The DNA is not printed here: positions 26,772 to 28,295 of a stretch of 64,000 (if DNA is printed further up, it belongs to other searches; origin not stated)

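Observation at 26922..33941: Candidate polyprenyl-phospho-pentose (DPA-like) donor pathway: DPPRT + flavoprotein + two paralogous GT-C transferases + GT4 + HAD phosphatase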

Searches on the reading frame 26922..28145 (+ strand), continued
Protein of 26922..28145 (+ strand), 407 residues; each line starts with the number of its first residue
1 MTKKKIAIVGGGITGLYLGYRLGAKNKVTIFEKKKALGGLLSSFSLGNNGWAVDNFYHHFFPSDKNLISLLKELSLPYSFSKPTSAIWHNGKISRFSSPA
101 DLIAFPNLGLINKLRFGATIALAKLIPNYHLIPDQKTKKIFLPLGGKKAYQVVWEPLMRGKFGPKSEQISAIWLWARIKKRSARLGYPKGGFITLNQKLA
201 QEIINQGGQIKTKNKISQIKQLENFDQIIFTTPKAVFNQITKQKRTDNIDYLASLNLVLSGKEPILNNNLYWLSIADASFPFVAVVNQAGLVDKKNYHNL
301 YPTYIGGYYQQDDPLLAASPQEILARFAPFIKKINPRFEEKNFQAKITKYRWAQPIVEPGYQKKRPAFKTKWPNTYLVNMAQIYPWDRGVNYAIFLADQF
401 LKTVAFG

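Call 96: search_protein_families(library=pfam, proteins=[L037:1424-4615:-, L037:6741-7976:+, L037:8000-8977:+, L037:8974-10365:+, L037:11830-13656:+, L037:13723-15276:+, L037:15287-16255:-, L037:17091-19160:+, L037:5192-6694:+], max_evalue=0.001)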
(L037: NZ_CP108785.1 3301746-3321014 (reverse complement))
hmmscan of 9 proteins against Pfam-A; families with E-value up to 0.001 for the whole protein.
L037:1424-4615:- (1063 aa): 6 families
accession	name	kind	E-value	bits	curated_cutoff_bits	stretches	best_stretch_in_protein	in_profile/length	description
PF00501.34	AMP-binding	-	8.3e-75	252.4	29.9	1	30-388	2-384/384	AMP-binding enzyme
PF07993.18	NAD_binding_4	-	4.6e-53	180.4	20.1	1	681-919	1-254/258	Male sterility protein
PF01370.27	Epimerase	-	2.5e-12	47.2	20.9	1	679-898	1-194/240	NAD dependent epimerase/dehydratase family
PF00550.31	PP-binding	-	5.7e-11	42.9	20.8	1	557-619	2-66/67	Phosphopantetheine attachment site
PF13193.12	AMP-binding_C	-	1.4e-08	35.9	24.5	1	447-519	1-76/76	AMP-binding enzyme C-terminal domain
PF01073.25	3Beta_HSD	-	0.00047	19.7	22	0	681-863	2-163/280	3-beta hydroxysteroid dehydrogenase/isomerase family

L037:6741-7976:+ (411 aa): 5 families
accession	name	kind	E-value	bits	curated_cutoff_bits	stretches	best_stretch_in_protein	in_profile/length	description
PF01041.23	DegT_DnrJ_EryC1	-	7.2e-76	256.2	19.8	1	32-294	17-281/360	DegT/DnrJ/EryC1/StrS aminotransferase family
PF00155.27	Aminotran_1_2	-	1.7e-06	27.9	19.7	1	44-161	47-187/361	Aminotransferase class I and II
PF00266.25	Aminotran_5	-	2.2e-06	27.3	21.5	1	59-165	66-181/371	Aminotransferase class-V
PF01053.26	Cys_Met_Meta_PP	-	2.2e-06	27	27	1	43-171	56-185/381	Cys/Met metabolism PLP-dependent enzyme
PF01212.27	Beta_elim_lyase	-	7.3e-06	26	27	1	26-161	19-170/288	Beta-eliminating lyase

L037:8000-8977:+ (325 aa): 3 families
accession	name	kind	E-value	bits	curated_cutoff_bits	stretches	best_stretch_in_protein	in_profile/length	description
PF00535.33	Glycos_transf_2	-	3e-35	122.1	23.3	1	18-182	1-167/168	Glycosyl transferase family 2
PF13641.12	Glyco_tranf_2_3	-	4.5e-11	43.7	27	1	17-217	3-199/230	Glycosyltransferase like family 2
PF13506.12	Glyco_transf_21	-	0.00025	21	21.7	0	91-185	22-120/174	Glycosyl transferase family 21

L037:8974-10365:+ (463 aa): 11 families
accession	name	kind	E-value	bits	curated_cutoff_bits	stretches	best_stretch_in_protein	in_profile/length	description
PF01593.30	Amino_oxidase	-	4.1e-27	96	19.8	1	18-438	1-438/443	Flavin containing amine oxidoreductase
PF01266.30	DAO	-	3.7e-13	50.2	27.9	1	10-416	1-332/353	FAD dependent oxidoreductase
PF13450.12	NAD_binding_8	-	2.3e-11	44.2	21.9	1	13-77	1-67/68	NAD(P)-binding Rossmann-like domain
PF00890.30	FAD_binding_2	-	9.4e-08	32.1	20.4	1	10-56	1-44/414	FAD binding domain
PF12831.13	FAD_oxidored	-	7.6e-07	29.2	27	1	10-47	1-38/416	FAD dependent oxidoreductase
PF03486.20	HI0933_like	-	3.1e-06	27.2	50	0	10-44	2-36/244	HI0933-like protein Rossmann domain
PF01946.23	Thi4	-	5.8e-06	26.2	26.2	1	9-47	18-57/235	Thi4 family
PF05834.18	Lycopene_cycl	-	2.1e-05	24.2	23.4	0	10-43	1-36/380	Lycopene cyclase protein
PF00070.33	Pyr_redox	-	5.1e-05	24.1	22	0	11-44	2-35/82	Pyridine nucleotide-disulphide oxidoreductase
PF01494.25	FAD_binding_3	-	5.7e-05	22.9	22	1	9-40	2-33/349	FAD binding domain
PF07992.20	Pyr_redox_2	-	0.00022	21.2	26.1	1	9-41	1-33/291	Pyridine nucleotide-disulphide oxidoreductase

L037:11830-13656:+ (608 aa): 5 families
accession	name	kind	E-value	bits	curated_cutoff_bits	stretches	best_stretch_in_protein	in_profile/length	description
PF00732.25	GMC_oxred_N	-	4e-33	115.5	23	1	174-385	1-216/218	GMC oxidoreductase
PF05199.19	GMC_oxred_C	-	3.7e-17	63.6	24.6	1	481-592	26-139/139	GMC oxidoreductase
PF01266.30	DAO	-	4.4e-07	30.2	27.9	1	200-388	34-234/353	FAD dependent oxidoreductase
PF00890.30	FAD_binding_2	-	2.1e-05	24.3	20.4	0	127-159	1-33/414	FAD binding domain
PF01494.25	FAD_binding_3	-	0.0005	19.8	22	0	125-336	1-134/349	FAD binding domain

L037:13723-15276:+ (517 aa): 7 families
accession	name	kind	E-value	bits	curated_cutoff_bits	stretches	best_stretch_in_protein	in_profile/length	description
PF05199.19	GMC_oxred_C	-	4.2e-19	69.9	24.6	1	427-506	38-139/139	GMC oxidoreductase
PF00732.25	GMC_oxred_N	-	7.8e-10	39.4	23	1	207-295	113-202/218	GMC oxidoreductase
PF00890.30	FAD_binding_2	-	1.8e-09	37.8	20.4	1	23-54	1-32/414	FAD binding domain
PF01266.30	DAO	-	6.1e-09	36.3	27.9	1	23-56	1-34/353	FAD dependent oxidoreductase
PF13450.12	NAD_binding_8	-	4.1e-06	27.4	21.9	1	26-54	1-29/68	NAD(P)-binding Rossmann-like domain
PF07992.20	Pyr_redox_2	-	8.4e-06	25.8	26.1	0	23-54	2-33/291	Pyridine nucleotide-disulphide oxidoreductase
PF00070.33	Pyr_redox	-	0.00018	22.4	22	0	24-56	2-34/82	Pyridine nucleotide-disulphide oxidoreductase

L037:15287-16255:- (322 aa): 1 family
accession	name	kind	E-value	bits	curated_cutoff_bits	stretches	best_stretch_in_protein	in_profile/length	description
PF00480.26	ROK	-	3.4e-61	207.8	22.9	1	11-306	2-291/294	ROK family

L037:17091-19160:+ (689 aa): 0 families

L037:5192-6694:+ (500 aa): 6 families
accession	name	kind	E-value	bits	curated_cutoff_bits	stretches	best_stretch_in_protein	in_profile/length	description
PF13527.13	Acetyltransf_9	-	3.2e-24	85.8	25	1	100-218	8-125/127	Acetyltransferase (GNAT) domain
PF13530.11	SCP2_2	-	5.3e-20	72.4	23.2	1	396-497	1-105/105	Sterol carrier protein domain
PF17668.7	Acetyltransf_17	-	1.9e-17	64.4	25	1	271-381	1-106/114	Acetyltransferase (GNAT) domain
PF00583.31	Acetyltransf_1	-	2.8e-06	28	20.7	1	128-217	25-116/116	Acetyltransferase (GNAT) family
PF13508.13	Acetyltransf_7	-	0.00024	21.8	27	1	136-217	5-82/84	Acetyltransferase (GNAT) domain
PF08445.16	FR47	-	0.00071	20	22.1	0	161-208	18-65/86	FR47-like protein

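Call 97: search_protein_representatives(alignment_id=A1)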
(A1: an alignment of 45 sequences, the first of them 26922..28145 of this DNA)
Query: 45 sequences, 415 profile positions. Proteins with E-value up to 0.001 (for the whole library): 20552; up to 1e-10: 3995; up to 1e-30: 1388. The best 150 are listed.
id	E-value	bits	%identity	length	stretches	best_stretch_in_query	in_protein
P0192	3.9e-181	618.8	-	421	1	1-412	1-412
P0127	1.1e-170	584.4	-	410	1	1-413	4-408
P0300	2.6e-163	560.1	-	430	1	2-413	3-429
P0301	1.5e-157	541.0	-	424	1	1-413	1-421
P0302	8.7e-156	535.3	-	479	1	1-414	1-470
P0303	2.1e-154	530.7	-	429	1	1-412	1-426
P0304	7.4e-152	522.3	-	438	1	6-411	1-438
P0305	2.6e-151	520.5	-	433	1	1-413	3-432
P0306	1.3e-149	514.9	-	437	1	1-413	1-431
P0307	1.8e-148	511.2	-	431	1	1-410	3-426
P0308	1.9e-147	507.8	-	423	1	1-409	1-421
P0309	4.7e-145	499.9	-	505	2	1-272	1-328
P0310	1.4e-144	498.3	-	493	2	91-401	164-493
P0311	6.6e-144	496.1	-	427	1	1-411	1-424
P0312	8.4e-144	495.8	-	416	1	1-412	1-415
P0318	9.0e-141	485.8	-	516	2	88-412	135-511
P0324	4.1e-138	477.0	-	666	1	1-413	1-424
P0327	1.7e-136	471.7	-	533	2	88-413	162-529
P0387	7.1e-115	400.5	-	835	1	2-413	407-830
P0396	2.7e-113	395.3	-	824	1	3-410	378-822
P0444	4.3e-105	368.3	-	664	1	1-413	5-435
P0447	1.9e-104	366.2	-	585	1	2-412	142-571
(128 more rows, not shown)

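Call 98: search_protein_families(library=pfam, proteins=[P0387, P0396, P0324, P0444, P0447, P0309, P0310, P0318, P0327], max_evalue=0.001)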
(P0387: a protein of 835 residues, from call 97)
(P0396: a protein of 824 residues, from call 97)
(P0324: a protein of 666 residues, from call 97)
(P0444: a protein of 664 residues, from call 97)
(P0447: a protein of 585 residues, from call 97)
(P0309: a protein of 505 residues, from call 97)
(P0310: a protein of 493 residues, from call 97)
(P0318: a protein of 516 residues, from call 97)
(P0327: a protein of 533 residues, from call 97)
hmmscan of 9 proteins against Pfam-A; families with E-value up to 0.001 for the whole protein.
P0387 (835 aa): 8 families
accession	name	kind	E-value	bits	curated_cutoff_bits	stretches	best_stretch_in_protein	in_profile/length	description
PF01593.30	Amino_oxidase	-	4.4e-19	69.5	19.8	1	415-802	1-416/443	Flavin containing amine oxidoreductase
PF13450.12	NAD_binding_8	-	7.2e-12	45.9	21.9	1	410-475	1-68/68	NAD(P)-binding Rossmann-like domain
PF01266.30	DAO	-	6.3e-10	39.5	27.9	1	408-442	2-36/353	FAD dependent oxidoreductase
PF07992.20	Pyr_redox_2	-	1.7e-05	24.8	26.1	1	406-440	143-177/291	Pyridine nucleotide-disulphide oxidoreductase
PF03486.20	HI0933_like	-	2.9e-05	24.1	50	0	407-441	2-36/244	HI0933-like protein Rossmann domain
PF00070.33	Pyr_redox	-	5.6e-05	24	22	1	408-441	2-35/82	Pyridine nucleotide-disulphide oxidoreductase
PF01946.23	Thi4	-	0.00014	21.6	26.2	1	401-442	13-55/235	Thi4 family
PF12831.13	FAD_oxidored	-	0.00066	19.5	27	0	408-446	2-40/416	FAD dependent oxidoreductase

P0396 (824 aa): 12 families
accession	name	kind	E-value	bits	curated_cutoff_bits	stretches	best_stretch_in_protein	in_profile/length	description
PF03706.18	LPG_synthase_TM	-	5.9e-40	138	33.4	1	7-308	1-302/302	Lysylphosphatidylglycerol synthase TM region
PF01593.30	Amino_oxidase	-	7e-35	121.6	19.8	1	385-819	1-438/443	Flavin containing amine oxidoreductase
PF13450.12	NAD_binding_8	-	8.5e-15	55.2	21.9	1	380-447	1-67/68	NAD(P)-binding Rossmann-like domain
PF01266.30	DAO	-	2.4e-14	54.1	27.9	1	377-614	1-185/353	FAD dependent oxidoreductase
PF00070.33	Pyr_redox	-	3.1e-08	34.5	22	1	378-411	2-35/82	Pyridine nucleotide-disulphide oxidoreductase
PF12831.13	FAD_oxidored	-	6.2e-08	32.8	27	1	377-416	1-40/416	FAD dependent oxidoreductase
PF00890.30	FAD_binding_2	-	9.5e-08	32.1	20.4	1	377-414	1-37/414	FAD binding domain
PF07992.20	Pyr_redox_2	-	9.8e-08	32.2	26.1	1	364-411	132-178/291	Pyridine nucleotide-disulphide oxidoreductase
PF01946.23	Thi4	-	1.2e-05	25.1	26.2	1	374-412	16-55/235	Thi4 family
PF03486.20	HI0933_like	-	1.8e-05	24.7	50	1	377-411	2-36/244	HI0933-like protein Rossmann domain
PF01494.25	FAD_binding_3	-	2.4e-05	24.2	22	1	377-407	3-33/349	FAD binding domain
PF01134.28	GIDA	-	0.00052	19.6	22.1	1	377-413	1-38/391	Glucose inhibited division protein A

P0324 (666 aa): 16 families
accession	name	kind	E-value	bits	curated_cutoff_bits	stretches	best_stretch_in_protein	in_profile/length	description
PF01593.30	Amino_oxidase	-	8.7e-18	65.2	19.8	1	10-344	1-357/443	Flavin containing amine oxidoreductase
PF13847.12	Methyltransf_31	-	1.1e-12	48.3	27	1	494-596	4-113/145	Methyltransferase domain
PF13489.12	Methyltransf_23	-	5.6e-11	42.9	27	1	479-607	8-132/164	Methyltransferase domain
PF13649.12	Methyltransf_25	-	7.8e-11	43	27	1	497-588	1-97/97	Methyltransferase domain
PF08241.18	Methyltransf_11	-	7.8e-11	42.9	21.2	1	499-592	2-95/95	Methyltransferase domain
PF08242.18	Methyltransf_12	-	1.5e-09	38.9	30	1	498-588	1-96/98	Methyltransferase domain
PF13450.12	NAD_binding_8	-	1.6e-09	38.3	21.9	1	5-61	1-55/68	NAD(P)-binding Rossmann-like domain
PF01266.30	DAO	-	1.8e-09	38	27.9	1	3-37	2-37/353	FAD dependent oxidoreductase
PF00070.33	Pyr_redox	-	2e-08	35.1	22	0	2-35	1-34/82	Pyridine nucleotide-disulphide oxidoreductase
PF00891.24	Methyltransf_2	-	2e-06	27.7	22.3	1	496-594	65-166/210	O-methyltransferase domain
PF05175.20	MTS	-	8.6e-06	25.9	23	1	493-551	31-94/170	Methyltransferase small domain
PF01728.25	FtsJ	-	2e-05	25.1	24.1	1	485-595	10-99/181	FtsJ-like methyltransferase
PF07992.20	Pyr_redox_2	-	2.3e-05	24.4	26.1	0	3-32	145-174/291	Pyridine nucleotide-disulphide oxidoreductase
PF00398.26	RrnaAD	-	6.2e-05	22.7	24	1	493-558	30-101/263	Ribosomal RNA adenine dimethylase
PF07021.18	MetW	-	0.00016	21.8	21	1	484-532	4-51/193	Methionine biosynthesis protein MetW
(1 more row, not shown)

P0444 (664 aa): 12 families
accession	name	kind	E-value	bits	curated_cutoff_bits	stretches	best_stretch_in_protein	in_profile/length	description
PF01593.30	Amino_oxidase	-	1.6e-26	94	19.8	1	14-411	1-420/443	Flavin containing amine oxidoreductase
PF08241.18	Methyltransf_11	-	1.3e-21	77.5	21.2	1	492-583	2-95/95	Methyltransferase domain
PF13649.12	Methyltransf_25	-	1.3e-17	64.7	27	1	490-579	1-97/97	Methyltransferase domain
PF13847.12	Methyltransf_31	-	8.5e-17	61.6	27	1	485-597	2-125/145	Methyltransferase domain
PF08242.18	Methyltransf_12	-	3.5e-13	50.5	30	1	491-579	1-96/98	Methyltransferase domain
PF13450.12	NAD_binding_8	-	5.9e-12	46.1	21.9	1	9-76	1-67/68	NAD(P)-binding Rossmann-like domain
PF13489.12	Methyltransf_23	-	1.6e-11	44.6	27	1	472-590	7-123/164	Methyltransferase domain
PF07021.18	MetW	-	5.2e-09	36.5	21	1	481-586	8-110/193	Methionine biosynthesis protein MetW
PF01266.30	DAO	-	1.4e-08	35.1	27.9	1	7-40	2-35/353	FAD dependent oxidoreductase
PF01209.24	Ubie_methyltran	-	1.6e-08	34.6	20.1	1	476-583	37-151/233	ubiE/COQ5 methyltransferase family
PF01946.23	Thi4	-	0.0004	20.1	26.2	1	7-41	20-55/235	Thi4 family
PF05401.17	NodS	-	0.00046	20.5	24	1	471-588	27-149/201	Nodulation protein S (NodS)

P0447 (585 aa): 8 families
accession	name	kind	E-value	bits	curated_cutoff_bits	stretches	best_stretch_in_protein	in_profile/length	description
PF01593.30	Amino_oxidase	-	1.5e-21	77.7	19.8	1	150-570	1-442/443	Flavin containing amine oxidoreductase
PF04138.20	GtrA_DPMS_TM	-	1.3e-20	74.2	26.1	1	16-128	2-117/117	GtrA/DPMS, transmembrane domain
PF13450.12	NAD_binding_8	-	4.6e-11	43.3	21.9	1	145-208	1-65/68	NAD(P)-binding Rossmann-like domain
PF01266.30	DAO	-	6.5e-10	39.5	27.9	1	142-178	1-36/353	FAD dependent oxidoreductase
PF00070.33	Pyr_redox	-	4.9e-07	30.6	22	0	142-177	1-35/82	Pyridine nucleotide-disulphide oxidoreductase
PF07992.20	Pyr_redox_2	-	3.5e-06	27.1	26.1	1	141-177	143-178/291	Pyridine nucleotide-disulphide oxidoreductase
PF03486.20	HI0933_like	-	0.00016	21.6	50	0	142-177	2-36/244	HI0933-like protein Rossmann domain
PF00890.30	FAD_binding_2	-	0.00065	19.4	20.4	0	143-179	2-37/414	FAD binding domain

P0309 (505 aa): 7 families
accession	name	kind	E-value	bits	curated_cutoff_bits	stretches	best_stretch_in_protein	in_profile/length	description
PF01593.30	Amino_oxidase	-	2.4e-28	100.1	19.8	1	10-503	1-441/443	Flavin containing amine oxidoreductase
PF13450.12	NAD_binding_8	-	6.7e-13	49.1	21.9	1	5-69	1-65/68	NAD(P)-binding Rossmann-like domain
PF01266.30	DAO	-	1.4e-10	41.7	27.9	1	2-41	1-40/353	FAD dependent oxidoreductase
PF00890.30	FAD_binding_2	-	1.8e-05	24.5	20.4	1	3-37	2-36/414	FAD binding domain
PF00070.33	Pyr_redox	-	9.7e-05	23.3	22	0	2-35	1-34/82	Pyridine nucleotide-disulphide oxidoreductase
PF07992.20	Pyr_redox_2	-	0.00016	21.6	26.1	1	1-32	1-32/291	Pyridine nucleotide-disulphide oxidoreductase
PF12831.13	FAD_oxidored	-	0.00039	20.3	27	1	3-41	2-40/416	FAD dependent oxidoreductase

P0310 (493 aa): 9 families
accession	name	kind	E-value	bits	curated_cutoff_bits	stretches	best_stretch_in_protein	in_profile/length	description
PF01593.30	Amino_oxidase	-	1.1e-22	81.4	19.8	1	10-440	1-372/443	Flavin containing amine oxidoreductase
PF01266.30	DAO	-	6.8e-13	49.3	27.9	1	3-46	2-49/353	FAD dependent oxidoreductase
PF13450.12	NAD_binding_8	-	1.6e-12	48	21.9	1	5-63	1-59/68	NAD(P)-binding Rossmann-like domain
PF00070.33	Pyr_redox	-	3.5e-06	27.9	22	1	3-35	2-34/82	Pyridine nucleotide-disulphide oxidoreductase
PF12831.13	FAD_oxidored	-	2e-05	24.5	27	1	5-43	4-42/416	FAD dependent oxidoreductase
PF00890.30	FAD_binding_2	-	2.9e-05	23.9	20.4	1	5-37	4-36/414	FAD binding domain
PF03486.20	HI0933_like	-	3.3e-05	23.9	50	1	3-36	3-36/244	HI0933-like protein Rossmann domain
PF01946.23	Thi4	-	0.00065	19.4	26.2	0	3-40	20-58/235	Thi4 family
PF07992.20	Pyr_redox_2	-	0.00076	19.4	26.1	0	3-35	3-35/291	Pyridine nucleotide-disulphide oxidoreductase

P0318 (516 aa): 9 families
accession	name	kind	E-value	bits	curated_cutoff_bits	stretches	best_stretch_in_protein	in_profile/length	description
PF01593.30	Amino_oxidase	-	1.2e-15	58.3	19.8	1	10-510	1-442/443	Flavin containing amine oxidoreductase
PF13450.12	NAD_binding_8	-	6.9e-14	52.3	21.9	1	5-72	1-68/68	NAD(P)-binding Rossmann-like domain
PF01266.30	DAO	-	7.5e-09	36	27.9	1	3-36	2-35/353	FAD dependent oxidoreductase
PF00890.30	FAD_binding_2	-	6.8e-06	26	20.4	1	3-37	2-36/414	FAD binding domain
PF12831.13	FAD_oxidored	-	3.3e-05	23.8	27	1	3-39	2-38/416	FAD dependent oxidoreductase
PF00070.33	Pyr_redox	-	5.7e-05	24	22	1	2-33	1-32/82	Pyridine nucleotide-disulphide oxidoreductase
PF01946.23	Thi4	-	6.8e-05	22.7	26.2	1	2-38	19-56/235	Thi4 family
PF03486.20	HI0933_like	-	0.00018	21.5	50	0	2-36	2-36/244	HI0933-like protein Rossmann domain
PF07992.20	Pyr_redox_2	-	0.00031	20.7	26.1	1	2-33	2-175/291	Pyridine nucleotide-disulphide oxidoreductase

P0327 (533 aa): 9 families
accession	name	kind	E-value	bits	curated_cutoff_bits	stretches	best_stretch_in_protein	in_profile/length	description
PF01593.30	Amino_oxidase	-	3.2e-28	99.7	19.8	1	10-528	1-443/443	Flavin containing amine oxidoreductase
PF13450.12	NAD_binding_8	-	2.6e-14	53.7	21.9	1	5-72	1-68/68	NAD(P)-binding Rossmann-like domain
PF01266.30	DAO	-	1.2e-11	45.2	27.9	1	4-42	3-41/353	FAD dependent oxidoreductase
PF12831.13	FAD_oxidored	-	2.7e-06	27.4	27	1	4-41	3-40/416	FAD dependent oxidoreductase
PF00890.30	FAD_binding_2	-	9.5e-06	25.5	20.4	1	4-39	3-37/414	FAD binding domain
PF00070.33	Pyr_redox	-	2.4e-05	25.2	22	1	2-35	1-34/82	Pyridine nucleotide-disulphide oxidoreductase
PF03486.20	HI0933_like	-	0.00017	21.6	50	0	2-36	2-36/244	HI0933-like protein Rossmann domain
PF07992.20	Pyr_redox_2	-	0.00034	20.6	26.1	1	2-33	2-175/291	Pyridine nucleotide-disulphide oxidoreductase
PF03807.23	F420_oxidored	-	0.00084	20.3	21.6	0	269-341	10-79/94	NADP oxidoreductase coenzyme F420-dependent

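Call 99: list_cluster_members(proteins=[P0447, P0396, P0324, P0444, P0387])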
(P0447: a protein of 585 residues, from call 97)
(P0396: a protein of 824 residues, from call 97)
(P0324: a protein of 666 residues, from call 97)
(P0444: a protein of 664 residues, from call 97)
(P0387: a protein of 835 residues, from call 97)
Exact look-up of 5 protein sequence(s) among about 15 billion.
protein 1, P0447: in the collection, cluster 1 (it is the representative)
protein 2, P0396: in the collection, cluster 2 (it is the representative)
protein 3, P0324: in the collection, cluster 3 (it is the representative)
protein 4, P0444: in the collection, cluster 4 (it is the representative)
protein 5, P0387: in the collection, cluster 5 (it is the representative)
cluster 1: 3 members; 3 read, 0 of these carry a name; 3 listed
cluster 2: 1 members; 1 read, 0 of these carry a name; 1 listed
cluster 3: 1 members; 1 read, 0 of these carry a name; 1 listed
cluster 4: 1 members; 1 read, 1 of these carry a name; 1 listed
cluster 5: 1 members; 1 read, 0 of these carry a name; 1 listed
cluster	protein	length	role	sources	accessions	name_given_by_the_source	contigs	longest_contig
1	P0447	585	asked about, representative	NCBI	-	-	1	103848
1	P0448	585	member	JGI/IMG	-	-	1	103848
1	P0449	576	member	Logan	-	-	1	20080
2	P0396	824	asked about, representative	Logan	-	-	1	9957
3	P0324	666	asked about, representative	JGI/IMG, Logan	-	-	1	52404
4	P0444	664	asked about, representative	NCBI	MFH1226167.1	MAG: FAD-dependent oxidoreductase [bacterium]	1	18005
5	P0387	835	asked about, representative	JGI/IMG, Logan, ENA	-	-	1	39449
